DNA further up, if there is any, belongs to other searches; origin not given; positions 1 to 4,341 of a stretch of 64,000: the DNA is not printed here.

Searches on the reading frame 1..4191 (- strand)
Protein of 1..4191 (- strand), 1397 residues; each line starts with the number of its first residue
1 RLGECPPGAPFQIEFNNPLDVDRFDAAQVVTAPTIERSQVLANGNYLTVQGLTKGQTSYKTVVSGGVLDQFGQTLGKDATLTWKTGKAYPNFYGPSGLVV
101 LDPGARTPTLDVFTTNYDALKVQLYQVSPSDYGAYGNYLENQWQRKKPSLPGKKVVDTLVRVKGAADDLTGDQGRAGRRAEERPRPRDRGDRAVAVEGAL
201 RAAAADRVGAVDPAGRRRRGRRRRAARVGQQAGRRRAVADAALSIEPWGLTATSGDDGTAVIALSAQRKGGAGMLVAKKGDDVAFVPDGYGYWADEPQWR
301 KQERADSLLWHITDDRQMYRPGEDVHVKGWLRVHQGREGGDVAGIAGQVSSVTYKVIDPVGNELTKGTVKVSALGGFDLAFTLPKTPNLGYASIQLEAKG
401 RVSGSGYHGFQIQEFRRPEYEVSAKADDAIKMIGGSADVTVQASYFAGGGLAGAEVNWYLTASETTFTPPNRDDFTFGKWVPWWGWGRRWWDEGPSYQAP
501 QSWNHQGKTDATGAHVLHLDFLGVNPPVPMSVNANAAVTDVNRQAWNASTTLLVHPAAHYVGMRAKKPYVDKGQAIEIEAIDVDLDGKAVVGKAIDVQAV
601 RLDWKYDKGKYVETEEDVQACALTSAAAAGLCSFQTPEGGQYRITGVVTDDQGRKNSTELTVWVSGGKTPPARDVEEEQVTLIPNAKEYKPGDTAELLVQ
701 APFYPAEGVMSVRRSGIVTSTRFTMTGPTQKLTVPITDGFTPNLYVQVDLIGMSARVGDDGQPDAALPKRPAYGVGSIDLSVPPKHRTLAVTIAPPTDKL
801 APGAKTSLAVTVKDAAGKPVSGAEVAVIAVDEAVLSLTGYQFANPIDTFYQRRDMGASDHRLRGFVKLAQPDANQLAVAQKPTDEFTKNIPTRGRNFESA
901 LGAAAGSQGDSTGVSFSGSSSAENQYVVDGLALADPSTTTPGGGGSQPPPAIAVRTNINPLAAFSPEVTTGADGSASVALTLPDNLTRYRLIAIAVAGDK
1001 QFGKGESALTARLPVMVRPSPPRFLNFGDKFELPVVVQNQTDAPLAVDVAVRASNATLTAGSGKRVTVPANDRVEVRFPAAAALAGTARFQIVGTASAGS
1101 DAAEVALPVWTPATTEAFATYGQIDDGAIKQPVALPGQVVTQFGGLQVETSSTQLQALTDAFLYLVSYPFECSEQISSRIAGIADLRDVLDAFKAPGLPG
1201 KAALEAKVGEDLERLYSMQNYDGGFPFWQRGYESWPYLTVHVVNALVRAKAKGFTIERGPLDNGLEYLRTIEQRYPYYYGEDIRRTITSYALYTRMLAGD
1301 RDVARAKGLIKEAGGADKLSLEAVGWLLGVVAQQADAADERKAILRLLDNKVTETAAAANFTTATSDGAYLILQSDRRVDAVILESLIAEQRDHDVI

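Call 11: search_protein_families(library=pfam, proteins=[window:1-4191:-], max_evalue=0.01)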
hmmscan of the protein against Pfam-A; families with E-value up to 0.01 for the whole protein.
window:1-4191:- (1397 aa): 6 families
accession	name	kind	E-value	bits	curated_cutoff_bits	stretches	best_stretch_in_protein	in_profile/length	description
PF07703.20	A2M_BRD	-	2.1e-19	70.6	22.7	1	681-837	2-140/140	Alpha-2-macroglobulin bait region domain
PF00207.28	A2M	-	8.1e-17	61.3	21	1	963-1050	3-91/92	Alpha-2-macroglobulin family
PF01835.25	MG2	-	3.2e-14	53.5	32.8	1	311-411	3-95/96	MG2 domain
PF19516.4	DUF6049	-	8.6e-08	31.7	30.1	1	1021-1092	578-650/708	Family of unknown function (DUF6049)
PF02369.22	Big_1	-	0.001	19.5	34.9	0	801-832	13-45/93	Bacterial Ig-like domain (group 1)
PF17962.7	bMG6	-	0.0037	17.9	23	0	568-663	9-109/112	Bacterial macroglobulin domain 6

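Call 12: search_protein_families(library=ncbifam, proteins=[window:1-4191:-], max_evalue=0.01)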
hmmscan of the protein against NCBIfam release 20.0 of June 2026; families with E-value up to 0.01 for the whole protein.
window:1-4191:- (1397 aa): 0 families

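Call 28: find_homologous_proteins(query=window:1-3474:-)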
Query window:1-3474:- (1158 aa): 2118 proteins with E <= 0.001 among 8000 candidates; the best 120 are listed.
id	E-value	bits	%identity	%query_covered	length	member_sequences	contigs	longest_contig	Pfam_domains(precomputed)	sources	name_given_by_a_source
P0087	0.0e+0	1799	84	83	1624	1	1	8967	PF07703.21,PF13205.13,PF11974.15,PF00207.29,PF01835.26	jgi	jgi:uncharacterized protein YfaS (alpha-2-macroglobulin family)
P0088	0.0e+0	1772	90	74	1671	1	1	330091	PF07703.21,PF13205.13,PF11974.15,PF00207.29,PF01835.26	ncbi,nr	ncbi:MAG: Ig-like domain-containing protein [Myxococcales bacterium]|nr:Ig-like domain-containing pr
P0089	0.0e+0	1710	65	100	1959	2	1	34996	PF07703.21,PF17973.8,PF13205.13,PF11974.15,PF00207.29,PF01835.26,PF19516.5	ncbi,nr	ncbi:MAG TPA: alpha-2-macroglobulin family protein, partial [Kofleriaceae bacterium]|nr:alpha-2-macr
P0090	0.0e+0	1615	63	100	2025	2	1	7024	PF07703.21,PF17973.8,PF13205.13,PF11974.15,PF00207.29,PF01835.26,PF19516.5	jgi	-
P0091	0.0e+0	1602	62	99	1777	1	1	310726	PF07703.21,PF13205.13,PF11974.15,PF00207.29,PF01835.26,PF19516.5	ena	-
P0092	0.0e+0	1597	61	100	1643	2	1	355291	PF07703.21,PF17973.8,PF11974.15,PF00207.29,PF01835.26,PF19516.5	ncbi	-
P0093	0.0e+0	1552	61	100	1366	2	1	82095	PF07703.21,PF00207.29,PF01835.26,PF19516.5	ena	-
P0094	0.0e+0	1548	72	38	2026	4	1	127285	PF07703.21,PF17973.8,PF13205.13,PF00207.29,PF01835.26,PF19516.5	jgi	jgi:uncharacterized protein YfaS (alpha-2-macroglobulin family)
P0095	0.0e+0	1526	60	100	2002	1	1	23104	PF07703.21,PF17973.8,PF13205.13,PF00207.29,PF01835.26,PF19516.5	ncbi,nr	ncbi:MAG TPA: DUF6049 family protein, partial [Kofleriaceae bacterium]|nr:DUF6049 family protein [Ko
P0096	0.0e+0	1498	59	100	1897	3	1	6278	PF07703.21,PF17973.8,PF13205.13,PF11974.15,PF00207.29,PF01835.26,PF19516.5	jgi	jgi:alpha-2-macroglobulin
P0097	0.0e+0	1488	59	100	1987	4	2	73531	PF07703.21,PF17973.8,PF13205.13,PF00207.29,PF01835.26,PF19516.5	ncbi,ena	-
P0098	0.0e+0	1483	61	100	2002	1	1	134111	PF07703.21,PF17973.8,PF13205.13,PF00207.29,PF01835.26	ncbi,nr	ncbi:MAG: Ig-like domain-containing protein [Myxococcales bacterium]|nr:Ig-like domain-containing pr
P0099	0.0e+0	1472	59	100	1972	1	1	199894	PF07703.21,PF17973.8,PF13205.13,PF11974.15,PF00207.29,PF01835.26,PF19516.5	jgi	jgi:uncharacterized protein YfaS (alpha-2-macroglobulin family)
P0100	0.0e+0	1467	57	100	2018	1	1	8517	PF07703.21,PF17973.8,PF13205.13,PF11974.15,PF00207.29,PF01835.26,PF19516.5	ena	-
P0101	0.0e+0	1463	58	100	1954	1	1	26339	PF07703.21,PF17973.8,PF13205.13,PF11974.15,PF00207.29,PF01835.26,PF19516.5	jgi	jgi:uncharacterized protein YfaS (alpha-2-macroglobulin family)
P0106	0.0e+0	1454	57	100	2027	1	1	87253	PF07703.21,PF17973.8,PF13205.13,PF11974.15,PF00207.29,PF01835.26,PF19516.5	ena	-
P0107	0.0e+0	1450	58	99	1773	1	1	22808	PF07703.21,PF13205.13,PF11974.15,PF00207.29,PF01835.26,PF19516.5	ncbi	ncbi:MAG: DUF6049 family protein [Kofleriaceae bacterium]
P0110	0.0e+0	1444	58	100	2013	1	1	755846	PF07703.21,PF17973.8,PF13205.13,PF11974.15,PF00207.29,PF01835.26,PF19516.5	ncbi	ncbi:MAG: Ig-like domain-containing protein [Kofleriaceae bacterium]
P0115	0.0e+0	1434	57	100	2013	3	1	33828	PF07703.21,PF17973.8,PF13205.13,PF11974.15,PF00207.29,PF01835.26,PF19516.5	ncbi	ncbi:MAG: alpha-2-macroglobulin family protein [Kofleriaceae bacterium]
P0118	0.0e+0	1431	57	100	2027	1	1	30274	PF07703.21,PF17973.8,PF13205.13,PF11974.15,PF00207.29,PF01835.26,PF19516.5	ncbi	ncbi:MAG: alpha-2-macroglobulin family protein [Deltaproteobacteria bacterium]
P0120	0.0e+0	1431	57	100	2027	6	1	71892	PF07703.21,PF17973.8,PF13205.13,PF11974.15,PF00207.29,PF01835.26,PF19516.5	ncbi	-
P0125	0.0e+0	1405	57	100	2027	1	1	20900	PF07703.21,PF17973.8,PF13205.13,PF11974.15,PF00207.29,PF01835.26,PF19516.5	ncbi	-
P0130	0.0e+0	1390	57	100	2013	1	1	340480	PF07703.21,PF17973.8,PF13205.13,PF11974.15,PF00207.29,PF01835.26,PF19516.5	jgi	jgi:uncharacterized protein YfaS (alpha-2-macroglobulin family)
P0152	0.0e+0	1305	53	99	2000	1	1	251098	PF07703.21,PF17973.8,PF13205.13,PF11974.15,PF00207.29,PF01835.26,PF19516.5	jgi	jgi:uncharacterized protein YfaS (alpha-2-macroglobulin family)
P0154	0.0e+0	1301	53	100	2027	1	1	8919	PF07703.21,PF17973.8,PF13205.13,PF11974.15,PF00207.29,PF01835.26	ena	-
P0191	0.0e+0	1268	53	97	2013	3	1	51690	PF07703.21,PF17973.8,PF13205.13,PF11974.15,PF00207.29,PF01835.26,PF19516.5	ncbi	ncbi:MAG: alpha-2-macroglobulin family protein [Blastocatellia bacterium]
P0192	0.0e+0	1267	52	100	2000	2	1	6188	PF07703.21,PF17973.8,PF13205.13,PF00207.29,PF01835.26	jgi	jgi:uncharacterized protein YfaS (alpha-2-macroglobulin family)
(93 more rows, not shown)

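Call 29: find_encoding_contigs(protein=P0088, flank=10000, max_places=2)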
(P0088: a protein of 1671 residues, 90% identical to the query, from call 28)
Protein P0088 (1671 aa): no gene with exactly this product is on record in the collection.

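Call 30: find_encoding_contigs(protein=P0087, flank=10000, max_places=2)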
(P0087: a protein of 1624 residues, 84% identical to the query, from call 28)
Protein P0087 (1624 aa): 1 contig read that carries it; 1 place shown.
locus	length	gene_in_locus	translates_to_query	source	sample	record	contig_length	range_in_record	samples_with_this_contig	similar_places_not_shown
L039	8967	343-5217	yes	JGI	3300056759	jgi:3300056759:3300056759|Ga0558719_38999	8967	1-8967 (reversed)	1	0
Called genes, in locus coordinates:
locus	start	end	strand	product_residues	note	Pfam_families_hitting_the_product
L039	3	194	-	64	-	?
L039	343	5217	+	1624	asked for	PF13205:Big_5, PF11974:bMG3 (faint), PF01835:MG2, PF07703:A2M_BRD, PF00207:A2M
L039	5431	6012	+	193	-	-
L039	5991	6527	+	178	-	PF17973:bMG10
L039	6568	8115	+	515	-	-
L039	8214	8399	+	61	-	-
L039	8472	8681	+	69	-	-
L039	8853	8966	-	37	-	?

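Call 37: find_encoding_contigs(protein=P0110, flank=8000, max_places=1)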
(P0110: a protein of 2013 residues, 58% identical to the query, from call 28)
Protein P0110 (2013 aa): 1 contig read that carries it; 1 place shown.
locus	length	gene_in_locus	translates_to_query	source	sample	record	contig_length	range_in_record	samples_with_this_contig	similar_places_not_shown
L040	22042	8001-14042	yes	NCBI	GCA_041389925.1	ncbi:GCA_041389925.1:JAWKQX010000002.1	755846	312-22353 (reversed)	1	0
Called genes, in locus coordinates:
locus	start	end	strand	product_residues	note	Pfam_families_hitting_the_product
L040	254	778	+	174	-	-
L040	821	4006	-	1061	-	PF00133:tRNA-synt_1, PF09334:tRNA-synt_1g (faint), PF08264:Anticodon_1, PF19302:DUF5915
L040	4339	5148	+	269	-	PF13688:Reprolysin_5 (weak), PF12388:Peptidase_M57 (weak), PF00413:Peptidase_M10 (weak), PF01400:Astacin (faint)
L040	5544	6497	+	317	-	PF14226:DIOX_N, PF03171:2OG-FeII_Oxy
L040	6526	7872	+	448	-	-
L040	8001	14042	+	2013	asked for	PF13205:Big_5, PF11974:bMG3 (weak), PF01835:MG2, PF07703:A2M_BRD, PF00207:A2M, PF19516:DUF6049 (weak), PF17973:bMG10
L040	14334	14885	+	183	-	PF02525:Flavodoxin_2, PF03358:FMN_red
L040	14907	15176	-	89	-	PF24731:DUF7683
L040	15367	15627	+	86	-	PF02597:ThiS (weak)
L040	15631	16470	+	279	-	-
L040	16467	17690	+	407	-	PF02770:Acyl-CoA_dh_M, PF00441:Acyl-CoA_dh_1, PF08028:Acyl-CoA_dh_2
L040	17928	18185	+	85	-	-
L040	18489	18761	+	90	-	-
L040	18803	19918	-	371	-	PF21016:RlmN_N, PF04055:Radical_SAM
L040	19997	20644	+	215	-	-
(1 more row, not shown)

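Call 38: find_encoding_contigs(protein=P0089, flank=8000, max_places=1)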
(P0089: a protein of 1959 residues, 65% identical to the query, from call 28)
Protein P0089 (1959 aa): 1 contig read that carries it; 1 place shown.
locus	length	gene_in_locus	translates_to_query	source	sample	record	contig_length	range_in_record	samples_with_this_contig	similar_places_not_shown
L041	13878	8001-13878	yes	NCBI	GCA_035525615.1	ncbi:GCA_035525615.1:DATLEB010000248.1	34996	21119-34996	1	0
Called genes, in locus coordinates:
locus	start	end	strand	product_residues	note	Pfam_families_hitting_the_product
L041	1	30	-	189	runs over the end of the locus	PF02472:ExbD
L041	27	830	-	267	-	PF02472:ExbD (weak)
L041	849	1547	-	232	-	PF01618:MotA_ExbB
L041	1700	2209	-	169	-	-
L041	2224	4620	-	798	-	PF00912:Transgly, PF00905:Transpeptidase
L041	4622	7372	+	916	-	PF13428:TPR_14 (faint), PF13371:TPR_9 (faint), PF13414:TPR_11 (faint), PF07719:TPR_2 (faint), PF13174:TPR_6 (faint), PF13432:TPR_16 (weak), PF14559:TPR_19 (weak), PF13432:TPR_16 (weak), +2 more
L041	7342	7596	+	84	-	-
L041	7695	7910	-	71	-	-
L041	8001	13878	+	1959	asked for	PF13205:Big_5, PF11974:bMG3 (weak), PF01835:MG2, PF07703:A2M_BRD, PF00207:A2M, PF19516:DUF6049 (faint), PF17973:bMG10 (weak)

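Call 39: find_encoding_contigs(protein=P0098, flank=8000, max_places=1)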
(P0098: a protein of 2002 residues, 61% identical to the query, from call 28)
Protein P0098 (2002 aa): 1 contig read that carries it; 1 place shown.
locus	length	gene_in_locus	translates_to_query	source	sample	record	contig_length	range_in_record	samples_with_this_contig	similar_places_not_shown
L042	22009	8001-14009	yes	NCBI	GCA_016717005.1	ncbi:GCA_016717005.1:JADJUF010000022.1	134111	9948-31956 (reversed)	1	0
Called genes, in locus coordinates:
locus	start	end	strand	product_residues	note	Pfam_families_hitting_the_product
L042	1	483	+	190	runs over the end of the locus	PF04542:Sigma70_r2, PF08281:Sigma70_r4_2, PF04545:Sigma70_r4 (weak)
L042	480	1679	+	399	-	-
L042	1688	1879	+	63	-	-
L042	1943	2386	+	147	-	-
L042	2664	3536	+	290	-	-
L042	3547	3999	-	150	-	-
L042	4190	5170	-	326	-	PF00579:tRNA-synt_1b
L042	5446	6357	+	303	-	-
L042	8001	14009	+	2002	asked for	PF13205:Big_5, PF01835:MG2, PF07703:A2M_BRD, PF00207:A2M, PF17973:bMG10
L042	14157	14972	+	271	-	PF01553:Acyltransferase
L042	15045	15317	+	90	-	-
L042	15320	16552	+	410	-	PF04055:Radical_SAM, PF13186:SPASM (weak)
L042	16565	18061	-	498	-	PF16697:Yop-YscD_cpl, PF00498:FHA, PF00158:Sigma54_activat, PF14532:Sigma54_activ_2, PF00004:AAA (weak), PF07724:AAA_2 (weak), PF07728:AAA_5, PF25601:AAA_lid_14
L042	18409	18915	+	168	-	-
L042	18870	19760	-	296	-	-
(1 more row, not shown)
